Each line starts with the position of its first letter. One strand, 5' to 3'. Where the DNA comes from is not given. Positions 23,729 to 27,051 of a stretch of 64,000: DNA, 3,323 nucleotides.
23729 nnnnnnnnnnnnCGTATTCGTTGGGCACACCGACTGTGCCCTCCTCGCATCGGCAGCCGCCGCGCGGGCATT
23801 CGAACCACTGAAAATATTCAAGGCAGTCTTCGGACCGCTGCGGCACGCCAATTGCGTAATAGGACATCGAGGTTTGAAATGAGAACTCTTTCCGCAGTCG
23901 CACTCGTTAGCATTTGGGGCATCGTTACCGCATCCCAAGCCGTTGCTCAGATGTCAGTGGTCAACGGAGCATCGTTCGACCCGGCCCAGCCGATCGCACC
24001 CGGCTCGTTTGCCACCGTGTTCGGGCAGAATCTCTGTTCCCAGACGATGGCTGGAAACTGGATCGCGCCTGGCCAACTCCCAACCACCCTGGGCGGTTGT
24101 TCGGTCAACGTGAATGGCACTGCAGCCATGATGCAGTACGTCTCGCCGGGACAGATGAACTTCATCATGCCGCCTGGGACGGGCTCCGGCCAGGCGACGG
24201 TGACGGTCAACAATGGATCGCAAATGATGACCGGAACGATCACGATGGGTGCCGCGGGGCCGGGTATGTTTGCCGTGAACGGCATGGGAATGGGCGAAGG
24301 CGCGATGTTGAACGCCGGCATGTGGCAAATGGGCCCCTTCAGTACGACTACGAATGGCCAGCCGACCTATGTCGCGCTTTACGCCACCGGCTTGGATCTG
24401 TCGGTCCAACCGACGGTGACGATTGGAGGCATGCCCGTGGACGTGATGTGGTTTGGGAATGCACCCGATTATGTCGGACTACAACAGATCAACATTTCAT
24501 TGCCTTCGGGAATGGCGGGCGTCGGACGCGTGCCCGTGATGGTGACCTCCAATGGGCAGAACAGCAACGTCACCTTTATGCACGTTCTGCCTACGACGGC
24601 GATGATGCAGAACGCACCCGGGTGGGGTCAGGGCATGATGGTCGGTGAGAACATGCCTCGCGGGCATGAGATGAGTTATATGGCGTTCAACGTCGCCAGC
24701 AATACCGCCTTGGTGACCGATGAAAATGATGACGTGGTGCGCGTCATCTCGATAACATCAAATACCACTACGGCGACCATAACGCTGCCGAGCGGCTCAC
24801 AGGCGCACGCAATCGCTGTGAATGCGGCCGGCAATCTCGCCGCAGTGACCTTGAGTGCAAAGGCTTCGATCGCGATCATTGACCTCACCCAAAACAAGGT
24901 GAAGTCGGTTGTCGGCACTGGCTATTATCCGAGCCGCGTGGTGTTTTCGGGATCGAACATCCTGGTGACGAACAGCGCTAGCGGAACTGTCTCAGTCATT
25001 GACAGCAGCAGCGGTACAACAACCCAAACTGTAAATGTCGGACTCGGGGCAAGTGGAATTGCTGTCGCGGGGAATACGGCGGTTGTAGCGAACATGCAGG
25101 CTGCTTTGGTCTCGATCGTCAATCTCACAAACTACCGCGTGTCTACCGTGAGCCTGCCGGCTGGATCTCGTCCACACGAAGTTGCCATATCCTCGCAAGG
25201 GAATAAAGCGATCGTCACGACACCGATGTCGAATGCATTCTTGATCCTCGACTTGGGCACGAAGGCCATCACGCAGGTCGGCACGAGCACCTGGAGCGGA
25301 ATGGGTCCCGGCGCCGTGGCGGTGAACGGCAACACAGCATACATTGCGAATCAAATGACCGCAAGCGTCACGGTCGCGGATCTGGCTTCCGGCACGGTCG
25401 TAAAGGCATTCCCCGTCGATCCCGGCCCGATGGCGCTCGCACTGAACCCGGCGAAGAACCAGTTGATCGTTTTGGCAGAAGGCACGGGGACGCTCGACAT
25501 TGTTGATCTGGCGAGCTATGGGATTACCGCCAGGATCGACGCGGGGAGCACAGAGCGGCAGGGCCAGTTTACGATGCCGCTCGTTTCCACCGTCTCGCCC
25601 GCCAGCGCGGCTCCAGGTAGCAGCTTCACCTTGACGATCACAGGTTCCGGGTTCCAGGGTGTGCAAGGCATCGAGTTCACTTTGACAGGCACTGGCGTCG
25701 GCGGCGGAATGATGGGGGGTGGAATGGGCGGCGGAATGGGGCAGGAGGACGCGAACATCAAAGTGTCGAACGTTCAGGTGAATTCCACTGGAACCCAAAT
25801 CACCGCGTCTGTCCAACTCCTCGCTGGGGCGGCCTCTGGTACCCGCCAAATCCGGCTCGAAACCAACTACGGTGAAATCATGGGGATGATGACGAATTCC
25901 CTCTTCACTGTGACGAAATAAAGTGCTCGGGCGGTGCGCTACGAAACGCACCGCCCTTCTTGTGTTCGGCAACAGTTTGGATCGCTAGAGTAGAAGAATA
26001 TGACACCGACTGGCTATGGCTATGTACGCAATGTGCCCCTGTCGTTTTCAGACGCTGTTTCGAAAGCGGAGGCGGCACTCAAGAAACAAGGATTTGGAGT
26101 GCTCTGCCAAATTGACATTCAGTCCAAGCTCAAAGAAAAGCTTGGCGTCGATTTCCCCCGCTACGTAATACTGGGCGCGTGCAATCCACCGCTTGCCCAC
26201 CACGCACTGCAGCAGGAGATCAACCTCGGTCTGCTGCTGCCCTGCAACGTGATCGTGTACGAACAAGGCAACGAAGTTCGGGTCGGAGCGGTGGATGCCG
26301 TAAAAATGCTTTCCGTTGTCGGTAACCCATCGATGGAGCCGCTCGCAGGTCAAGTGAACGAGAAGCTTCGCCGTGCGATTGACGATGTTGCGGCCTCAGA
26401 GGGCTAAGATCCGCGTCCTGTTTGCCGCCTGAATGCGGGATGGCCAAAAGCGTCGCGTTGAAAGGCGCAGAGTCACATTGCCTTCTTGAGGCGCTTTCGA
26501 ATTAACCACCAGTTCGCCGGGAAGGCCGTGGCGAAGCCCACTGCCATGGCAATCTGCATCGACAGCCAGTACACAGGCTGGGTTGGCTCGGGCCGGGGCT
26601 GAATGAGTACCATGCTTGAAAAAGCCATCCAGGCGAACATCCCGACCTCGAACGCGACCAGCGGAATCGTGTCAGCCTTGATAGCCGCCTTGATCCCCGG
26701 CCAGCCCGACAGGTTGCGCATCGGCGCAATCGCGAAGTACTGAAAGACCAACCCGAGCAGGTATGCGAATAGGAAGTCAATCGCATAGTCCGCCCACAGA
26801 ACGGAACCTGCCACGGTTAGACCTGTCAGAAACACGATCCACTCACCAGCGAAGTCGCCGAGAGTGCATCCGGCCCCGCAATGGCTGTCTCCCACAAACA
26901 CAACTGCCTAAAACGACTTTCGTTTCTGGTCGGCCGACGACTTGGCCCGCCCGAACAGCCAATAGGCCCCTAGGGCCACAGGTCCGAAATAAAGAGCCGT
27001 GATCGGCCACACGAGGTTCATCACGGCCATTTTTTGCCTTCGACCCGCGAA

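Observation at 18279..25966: Sigma-54 module: CHASE2 kinase + NtrC-type activator, two -24/-12 promoters sharing one palindrome, three exported Met/Gly-rich proteins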

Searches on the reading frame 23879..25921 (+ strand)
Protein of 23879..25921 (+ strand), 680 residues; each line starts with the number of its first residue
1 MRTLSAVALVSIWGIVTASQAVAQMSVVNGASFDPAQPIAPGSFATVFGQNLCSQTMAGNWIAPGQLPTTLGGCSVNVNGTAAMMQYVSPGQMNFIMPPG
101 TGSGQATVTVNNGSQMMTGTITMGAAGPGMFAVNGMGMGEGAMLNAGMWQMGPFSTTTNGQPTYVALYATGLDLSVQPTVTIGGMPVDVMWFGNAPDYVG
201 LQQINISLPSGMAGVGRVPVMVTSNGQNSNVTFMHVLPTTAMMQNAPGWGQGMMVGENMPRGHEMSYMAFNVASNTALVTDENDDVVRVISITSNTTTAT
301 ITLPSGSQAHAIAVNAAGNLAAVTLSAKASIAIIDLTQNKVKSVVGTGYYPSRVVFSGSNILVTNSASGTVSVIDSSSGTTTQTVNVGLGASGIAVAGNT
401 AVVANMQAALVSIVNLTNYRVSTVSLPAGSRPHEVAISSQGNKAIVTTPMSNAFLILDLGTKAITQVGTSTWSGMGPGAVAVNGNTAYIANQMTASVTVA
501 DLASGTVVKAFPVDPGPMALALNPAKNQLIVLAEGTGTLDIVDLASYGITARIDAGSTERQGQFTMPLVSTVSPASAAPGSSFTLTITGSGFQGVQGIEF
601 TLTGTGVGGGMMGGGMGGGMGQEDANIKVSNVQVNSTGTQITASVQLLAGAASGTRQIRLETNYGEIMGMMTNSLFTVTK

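Call 6: search_protein_families(library=pfam, proteins=[window:23879-25921:+], max_evalue=0.01)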
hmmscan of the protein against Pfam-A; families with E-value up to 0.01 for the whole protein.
window:23879-25921:+ (680 aa): 7 families
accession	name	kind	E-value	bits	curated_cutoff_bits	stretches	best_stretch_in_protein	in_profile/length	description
PF25174.1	Beta-prop_THOC3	-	6.3e-10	38.9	305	1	263-386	45-168/272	THOC3 beta-propeller domain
PF01833.30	TIG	-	1e-09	38.7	20.9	3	567-655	1-63/84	IPT/TIG domain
PF21783.3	YNCE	-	3e-08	33.8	27.1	0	487-559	256-328/339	YNCE-like beta-propeller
PF25168.1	Beta-prop_WDR36-Utp21_2nd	-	3.6e-05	23.7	84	1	273-418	167-311/335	WDR36/Utp21 second beta-propeller domain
PF02239.22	Cytochrom_D1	-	0.00029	19.9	25.5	1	318-407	4-97/368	Cytochrome D1 heme domain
PF24817.1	WD40_WDHD1_1st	-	0.00047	19.9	109.9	1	270-387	50-168/291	WDHD1 first WD40 domain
PF25172.1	Beta-prop_WDR3_2nd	-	0.0012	18.6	140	0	354-420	5-71/293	WDR3 second beta-propeller domain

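Call 7: search_protein_families(library=ncbifam, proteins=[window:23879-25921:+], max_evalue=0.01)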
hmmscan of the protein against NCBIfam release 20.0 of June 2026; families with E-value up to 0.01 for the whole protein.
window:23879-25921:+ (680 aa): 10 families
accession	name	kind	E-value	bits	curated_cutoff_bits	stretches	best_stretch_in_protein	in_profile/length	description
TIGR03437.1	Soli_cterm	paralog_domain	1.8e-41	142.3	29.05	1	27-232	1-220/225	Solibacter uncharacterized C-terminal domain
TIGR03866.1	PQQ_ABC_repeats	subfamily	4.2e-26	91.8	287.3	2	399-565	11-175/310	PQQ-dependent catabolism-associated beta-propeller protein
NF052460.1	L-NosZ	equivalog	4e-12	45.4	700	2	408-557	64-216/480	clade III lactonase-type nitrous-oxide reductase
NF052340.1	hydrazine_beta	equivalog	1.1e-10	41.2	560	2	309-446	35-178/372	hydrazine synthase subunit beta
NF052280.1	7_blade_YncE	equivalog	1.8e-10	40.2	400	2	482-555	225-297/338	7-bladed beta-propeller protein YncE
TIGR02276.1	beta_rpt_yvtn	repeat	1e-08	35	27.85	1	357-396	2-41/42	beta-propeller repeat protein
NF052342.1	hydrazine_BC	exception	1.7e-07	29.8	1250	2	310-389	42-123/690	hydrazine synthase subunit beta-gamma fusion subunit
NF038117.1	choice_anch_I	subfamily_domain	2.2e-07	30.1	300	1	268-467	4-212/458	choice-of-anchor I family protein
NF038015.2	AztD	exception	2.7e-06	26.4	400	0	472-521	304-352/356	zinc metallochaperone AztD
NF053768.1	CIS12_fam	equivalog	0.0037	16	860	0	292-446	29-184/715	CIS12 family contractile injection system protein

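Call 70: search_solved_structures(query=window:23879-25921:+, max_evalue=0.01)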
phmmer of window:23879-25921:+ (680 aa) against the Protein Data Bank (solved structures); distinct sequences matched with E-value up to 0.01: 3.
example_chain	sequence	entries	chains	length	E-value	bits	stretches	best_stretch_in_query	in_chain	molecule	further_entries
1l0q_A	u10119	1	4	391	1.8e-19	73.1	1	277-588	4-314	Surface layer protein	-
3vgz_A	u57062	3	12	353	3.6e-05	25.9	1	407-555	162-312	Uncharacterized protein YncE | PQQ-dependent catabolism-associated beta-propeller protein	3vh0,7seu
5c2v_B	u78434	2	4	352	0.00031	22.8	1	357-509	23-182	HYDRAZINE SYNTHASE BETA SUBUNIT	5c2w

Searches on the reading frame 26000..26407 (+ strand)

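Call 6: search_protein_families(library=pfam, proteins=[window:26000-26407:+], max_evalue=0.01)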
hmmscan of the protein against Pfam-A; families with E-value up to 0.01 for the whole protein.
window:26000-26407:+ (135 aa): 1 family
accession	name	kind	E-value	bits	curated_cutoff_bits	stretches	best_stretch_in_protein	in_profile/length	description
PF03625.19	DUF302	-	1.2e-24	86.4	23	1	38-99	1-62/63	Domain of unknown function DUF302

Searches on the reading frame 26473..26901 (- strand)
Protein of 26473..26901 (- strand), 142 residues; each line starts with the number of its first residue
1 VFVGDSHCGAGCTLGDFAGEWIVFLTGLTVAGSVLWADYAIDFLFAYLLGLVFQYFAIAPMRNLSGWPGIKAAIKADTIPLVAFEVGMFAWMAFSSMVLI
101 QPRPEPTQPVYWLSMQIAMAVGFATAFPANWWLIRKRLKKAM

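Call 6: search_protein_families(library=pfam, proteins=[window:26473-26901:-], max_evalue=0.01)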
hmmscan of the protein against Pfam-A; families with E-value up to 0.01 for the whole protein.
window:26473-26901:- (142 aa): 1 family
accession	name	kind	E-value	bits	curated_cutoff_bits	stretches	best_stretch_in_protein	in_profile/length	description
PF14342.11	DUF4396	-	2.2e-42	145.2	27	1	5-139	9-141/141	Domain of unknown function (DUF4396)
